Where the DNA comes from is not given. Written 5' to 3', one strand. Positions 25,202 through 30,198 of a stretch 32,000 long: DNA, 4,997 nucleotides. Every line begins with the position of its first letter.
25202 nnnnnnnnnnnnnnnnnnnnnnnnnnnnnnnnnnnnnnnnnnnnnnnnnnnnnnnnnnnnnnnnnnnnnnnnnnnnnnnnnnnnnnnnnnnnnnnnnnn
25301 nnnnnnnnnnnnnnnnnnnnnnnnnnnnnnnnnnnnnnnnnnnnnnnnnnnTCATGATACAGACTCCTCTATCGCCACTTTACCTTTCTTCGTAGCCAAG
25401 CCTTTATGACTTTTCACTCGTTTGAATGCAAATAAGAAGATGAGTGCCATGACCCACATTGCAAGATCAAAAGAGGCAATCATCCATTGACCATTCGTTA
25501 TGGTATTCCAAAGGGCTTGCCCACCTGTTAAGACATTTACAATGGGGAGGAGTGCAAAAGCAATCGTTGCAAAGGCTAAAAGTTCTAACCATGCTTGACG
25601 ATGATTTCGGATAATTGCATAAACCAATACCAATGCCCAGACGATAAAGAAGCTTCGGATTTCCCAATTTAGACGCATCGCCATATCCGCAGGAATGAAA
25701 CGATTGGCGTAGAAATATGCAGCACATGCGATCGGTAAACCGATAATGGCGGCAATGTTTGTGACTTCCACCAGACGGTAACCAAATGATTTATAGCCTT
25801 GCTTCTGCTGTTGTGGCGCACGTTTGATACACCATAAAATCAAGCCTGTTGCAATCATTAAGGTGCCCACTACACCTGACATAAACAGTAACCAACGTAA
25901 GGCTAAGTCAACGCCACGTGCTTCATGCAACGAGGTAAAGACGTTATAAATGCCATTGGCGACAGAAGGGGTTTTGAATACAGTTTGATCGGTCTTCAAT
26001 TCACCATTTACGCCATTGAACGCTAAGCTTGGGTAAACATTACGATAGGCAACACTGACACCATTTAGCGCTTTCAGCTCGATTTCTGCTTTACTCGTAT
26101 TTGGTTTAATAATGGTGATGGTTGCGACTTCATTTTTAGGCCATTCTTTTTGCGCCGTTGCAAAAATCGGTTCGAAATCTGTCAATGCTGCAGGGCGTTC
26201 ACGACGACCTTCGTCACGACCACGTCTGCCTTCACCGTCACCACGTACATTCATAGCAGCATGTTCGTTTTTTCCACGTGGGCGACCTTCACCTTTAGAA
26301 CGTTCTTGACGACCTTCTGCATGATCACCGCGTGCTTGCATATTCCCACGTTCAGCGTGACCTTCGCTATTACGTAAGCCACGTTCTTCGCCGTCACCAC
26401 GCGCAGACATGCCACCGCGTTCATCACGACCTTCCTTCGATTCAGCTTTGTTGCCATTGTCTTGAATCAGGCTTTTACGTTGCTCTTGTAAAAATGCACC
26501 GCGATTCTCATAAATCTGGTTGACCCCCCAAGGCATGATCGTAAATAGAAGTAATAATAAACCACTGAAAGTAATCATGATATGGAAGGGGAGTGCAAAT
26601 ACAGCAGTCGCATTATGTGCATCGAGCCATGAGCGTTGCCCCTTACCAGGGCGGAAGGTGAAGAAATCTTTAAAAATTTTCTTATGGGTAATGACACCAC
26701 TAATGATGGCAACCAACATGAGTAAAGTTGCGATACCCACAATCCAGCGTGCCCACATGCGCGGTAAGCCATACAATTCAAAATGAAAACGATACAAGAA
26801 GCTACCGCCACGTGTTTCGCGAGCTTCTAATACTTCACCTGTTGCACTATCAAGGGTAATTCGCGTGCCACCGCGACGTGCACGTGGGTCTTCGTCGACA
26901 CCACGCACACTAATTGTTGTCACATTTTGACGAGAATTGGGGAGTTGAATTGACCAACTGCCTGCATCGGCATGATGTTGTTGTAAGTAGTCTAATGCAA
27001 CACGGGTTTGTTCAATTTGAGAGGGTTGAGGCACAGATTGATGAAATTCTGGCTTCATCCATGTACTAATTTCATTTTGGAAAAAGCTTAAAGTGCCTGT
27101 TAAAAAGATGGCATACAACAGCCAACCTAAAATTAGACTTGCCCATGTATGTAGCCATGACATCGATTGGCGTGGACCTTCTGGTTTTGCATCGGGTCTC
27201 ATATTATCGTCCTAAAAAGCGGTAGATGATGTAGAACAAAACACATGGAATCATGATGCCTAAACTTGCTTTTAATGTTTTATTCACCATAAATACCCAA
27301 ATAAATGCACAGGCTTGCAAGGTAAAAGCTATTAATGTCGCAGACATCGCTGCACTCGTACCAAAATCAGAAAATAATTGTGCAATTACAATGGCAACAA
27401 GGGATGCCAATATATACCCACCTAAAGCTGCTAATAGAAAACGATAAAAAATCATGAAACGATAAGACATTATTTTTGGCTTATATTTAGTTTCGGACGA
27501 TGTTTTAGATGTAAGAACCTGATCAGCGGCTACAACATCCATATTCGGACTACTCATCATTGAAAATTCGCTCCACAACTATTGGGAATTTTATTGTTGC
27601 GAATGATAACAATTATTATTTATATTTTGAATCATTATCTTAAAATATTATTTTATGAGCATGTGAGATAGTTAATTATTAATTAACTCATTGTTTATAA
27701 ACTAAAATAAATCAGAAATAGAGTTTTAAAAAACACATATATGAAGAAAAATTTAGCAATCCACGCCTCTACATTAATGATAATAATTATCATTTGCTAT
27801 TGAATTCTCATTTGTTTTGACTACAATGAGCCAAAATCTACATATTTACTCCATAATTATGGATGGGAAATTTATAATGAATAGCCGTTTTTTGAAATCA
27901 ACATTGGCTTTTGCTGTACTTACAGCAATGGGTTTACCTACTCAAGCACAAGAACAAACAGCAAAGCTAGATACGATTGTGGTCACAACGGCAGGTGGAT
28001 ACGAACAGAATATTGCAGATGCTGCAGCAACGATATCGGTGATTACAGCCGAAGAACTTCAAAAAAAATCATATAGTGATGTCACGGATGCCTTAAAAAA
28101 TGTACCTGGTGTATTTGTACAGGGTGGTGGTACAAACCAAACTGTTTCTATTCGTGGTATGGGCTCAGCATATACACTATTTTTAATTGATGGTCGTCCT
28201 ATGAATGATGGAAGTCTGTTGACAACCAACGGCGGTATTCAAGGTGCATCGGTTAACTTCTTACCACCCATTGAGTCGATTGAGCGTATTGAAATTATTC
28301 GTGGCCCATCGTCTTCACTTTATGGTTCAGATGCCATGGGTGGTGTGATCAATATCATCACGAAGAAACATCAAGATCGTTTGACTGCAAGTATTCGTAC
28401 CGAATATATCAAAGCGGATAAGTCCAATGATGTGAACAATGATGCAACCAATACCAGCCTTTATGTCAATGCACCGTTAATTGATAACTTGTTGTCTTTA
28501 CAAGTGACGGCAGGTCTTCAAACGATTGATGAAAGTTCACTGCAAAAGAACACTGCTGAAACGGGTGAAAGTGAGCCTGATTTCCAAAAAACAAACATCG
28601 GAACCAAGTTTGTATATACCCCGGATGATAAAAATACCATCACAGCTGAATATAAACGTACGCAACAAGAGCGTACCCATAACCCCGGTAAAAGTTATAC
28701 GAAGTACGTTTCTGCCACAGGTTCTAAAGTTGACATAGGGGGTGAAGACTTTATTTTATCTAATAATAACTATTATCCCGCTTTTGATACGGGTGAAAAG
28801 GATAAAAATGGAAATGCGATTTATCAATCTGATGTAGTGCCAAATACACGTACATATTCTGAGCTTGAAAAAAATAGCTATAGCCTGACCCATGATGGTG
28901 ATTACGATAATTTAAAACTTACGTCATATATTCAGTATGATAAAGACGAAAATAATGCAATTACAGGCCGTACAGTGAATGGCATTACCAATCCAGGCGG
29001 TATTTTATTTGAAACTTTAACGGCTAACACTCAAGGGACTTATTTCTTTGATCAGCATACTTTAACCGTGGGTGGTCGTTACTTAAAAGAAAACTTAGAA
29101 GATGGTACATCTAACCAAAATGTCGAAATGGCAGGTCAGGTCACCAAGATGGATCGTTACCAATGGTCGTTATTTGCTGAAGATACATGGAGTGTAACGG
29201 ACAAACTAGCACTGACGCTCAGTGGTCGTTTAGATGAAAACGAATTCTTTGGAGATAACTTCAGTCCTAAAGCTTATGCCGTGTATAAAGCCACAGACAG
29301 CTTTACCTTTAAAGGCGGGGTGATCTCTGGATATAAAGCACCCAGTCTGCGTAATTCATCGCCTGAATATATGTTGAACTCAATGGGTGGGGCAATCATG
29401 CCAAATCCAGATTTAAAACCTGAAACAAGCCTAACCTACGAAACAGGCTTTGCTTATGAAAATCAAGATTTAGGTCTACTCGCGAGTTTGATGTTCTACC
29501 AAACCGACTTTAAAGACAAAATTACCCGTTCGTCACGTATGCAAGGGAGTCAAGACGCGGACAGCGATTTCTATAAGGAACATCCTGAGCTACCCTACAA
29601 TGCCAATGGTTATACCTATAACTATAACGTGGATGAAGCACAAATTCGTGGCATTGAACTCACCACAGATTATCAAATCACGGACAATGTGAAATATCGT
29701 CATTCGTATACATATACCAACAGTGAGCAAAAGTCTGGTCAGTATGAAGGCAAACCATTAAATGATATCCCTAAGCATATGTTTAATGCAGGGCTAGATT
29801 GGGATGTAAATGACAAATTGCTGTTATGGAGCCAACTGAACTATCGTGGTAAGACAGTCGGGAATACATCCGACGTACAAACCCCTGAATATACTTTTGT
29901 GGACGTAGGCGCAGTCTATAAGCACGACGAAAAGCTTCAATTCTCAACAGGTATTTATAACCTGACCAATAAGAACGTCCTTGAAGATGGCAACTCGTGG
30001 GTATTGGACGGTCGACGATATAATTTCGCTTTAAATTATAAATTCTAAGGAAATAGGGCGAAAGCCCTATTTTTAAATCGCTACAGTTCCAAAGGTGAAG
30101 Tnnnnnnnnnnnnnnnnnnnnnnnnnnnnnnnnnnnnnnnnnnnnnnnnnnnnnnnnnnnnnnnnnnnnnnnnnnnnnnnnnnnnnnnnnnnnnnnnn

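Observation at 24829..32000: A ~7 kb iron-uptake module is bracketed by direct repeats of the 3' end of the 6S RNA gene: candidate genomic island integrated into ssrS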

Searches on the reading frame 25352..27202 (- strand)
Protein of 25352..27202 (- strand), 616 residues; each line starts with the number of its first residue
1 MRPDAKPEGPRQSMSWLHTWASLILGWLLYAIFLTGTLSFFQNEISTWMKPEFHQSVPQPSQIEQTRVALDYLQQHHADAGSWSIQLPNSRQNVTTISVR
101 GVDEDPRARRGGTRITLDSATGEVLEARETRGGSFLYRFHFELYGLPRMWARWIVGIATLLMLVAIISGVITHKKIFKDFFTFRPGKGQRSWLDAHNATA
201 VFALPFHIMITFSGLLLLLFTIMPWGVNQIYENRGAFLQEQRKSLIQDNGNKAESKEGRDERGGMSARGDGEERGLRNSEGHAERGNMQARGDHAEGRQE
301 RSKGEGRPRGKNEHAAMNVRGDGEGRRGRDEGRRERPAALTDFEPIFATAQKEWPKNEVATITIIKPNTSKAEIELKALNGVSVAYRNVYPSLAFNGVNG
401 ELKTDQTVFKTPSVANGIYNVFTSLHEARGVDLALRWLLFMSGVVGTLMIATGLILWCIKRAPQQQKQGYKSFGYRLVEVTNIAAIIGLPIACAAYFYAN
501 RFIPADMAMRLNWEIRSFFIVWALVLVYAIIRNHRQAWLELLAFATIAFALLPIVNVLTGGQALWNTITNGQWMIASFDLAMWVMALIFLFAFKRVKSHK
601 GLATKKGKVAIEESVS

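Call 7: search_protein_families(library=pfam, proteins=[window:25352-27202:-], max_evalue=0.001)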
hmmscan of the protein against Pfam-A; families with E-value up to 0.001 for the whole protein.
window:25352-27202:- (616 aa): 1 family
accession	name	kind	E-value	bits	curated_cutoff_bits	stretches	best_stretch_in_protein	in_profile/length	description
PF03929.21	PepSY_TM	-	3.5e-69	234.3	28.8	1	16-458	2-293/295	PepSY-associated TM region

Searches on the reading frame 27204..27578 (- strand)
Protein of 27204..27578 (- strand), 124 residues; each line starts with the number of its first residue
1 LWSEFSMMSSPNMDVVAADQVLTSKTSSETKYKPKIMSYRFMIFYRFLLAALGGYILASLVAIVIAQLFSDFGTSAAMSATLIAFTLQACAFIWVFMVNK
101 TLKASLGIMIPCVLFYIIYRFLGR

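Call 7: search_protein_families(library=pfam, proteins=[window:27204-27578:-], max_evalue=0.001)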
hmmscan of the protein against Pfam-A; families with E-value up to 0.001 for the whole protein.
window:27204-27578:- (124 aa): 0 families

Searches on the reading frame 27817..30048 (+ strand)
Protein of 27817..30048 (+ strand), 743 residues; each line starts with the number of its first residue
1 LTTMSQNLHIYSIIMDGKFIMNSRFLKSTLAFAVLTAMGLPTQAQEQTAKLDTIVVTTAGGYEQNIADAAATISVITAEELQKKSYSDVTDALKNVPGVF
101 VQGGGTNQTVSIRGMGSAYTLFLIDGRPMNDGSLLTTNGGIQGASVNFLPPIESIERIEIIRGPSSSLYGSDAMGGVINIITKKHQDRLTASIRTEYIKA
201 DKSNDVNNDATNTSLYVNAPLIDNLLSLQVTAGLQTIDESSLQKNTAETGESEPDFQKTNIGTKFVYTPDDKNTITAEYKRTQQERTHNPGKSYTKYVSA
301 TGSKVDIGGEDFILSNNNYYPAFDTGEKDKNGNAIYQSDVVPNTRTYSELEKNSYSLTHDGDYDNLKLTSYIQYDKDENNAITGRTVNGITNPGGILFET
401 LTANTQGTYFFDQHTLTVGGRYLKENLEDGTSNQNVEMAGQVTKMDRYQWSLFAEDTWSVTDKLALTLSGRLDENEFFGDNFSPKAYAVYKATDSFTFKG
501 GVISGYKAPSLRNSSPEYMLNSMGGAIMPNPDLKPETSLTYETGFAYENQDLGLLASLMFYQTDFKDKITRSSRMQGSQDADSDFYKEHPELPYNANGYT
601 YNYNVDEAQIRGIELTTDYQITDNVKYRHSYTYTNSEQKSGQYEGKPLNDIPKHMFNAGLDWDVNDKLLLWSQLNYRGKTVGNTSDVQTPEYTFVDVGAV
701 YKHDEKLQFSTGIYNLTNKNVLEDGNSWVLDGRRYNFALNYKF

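Call 7: search_protein_families(library=pfam, proteins=[window:27817-30048:+], max_evalue=0.001)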
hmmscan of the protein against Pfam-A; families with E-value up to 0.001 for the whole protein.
window:27817-30048:+ (743 aa): 2 families
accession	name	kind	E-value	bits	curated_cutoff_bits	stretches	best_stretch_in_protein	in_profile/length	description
PF00593.30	TonB_dep_Rec_b-barrel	-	1.4e-55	190.4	27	1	315-716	16-436/436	TonB dependent receptor-like, beta-barrel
PF07715.20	Plug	-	6.1e-30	104.3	23.9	1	67-177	3-107/107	TonB-dependent Receptor Plug Domain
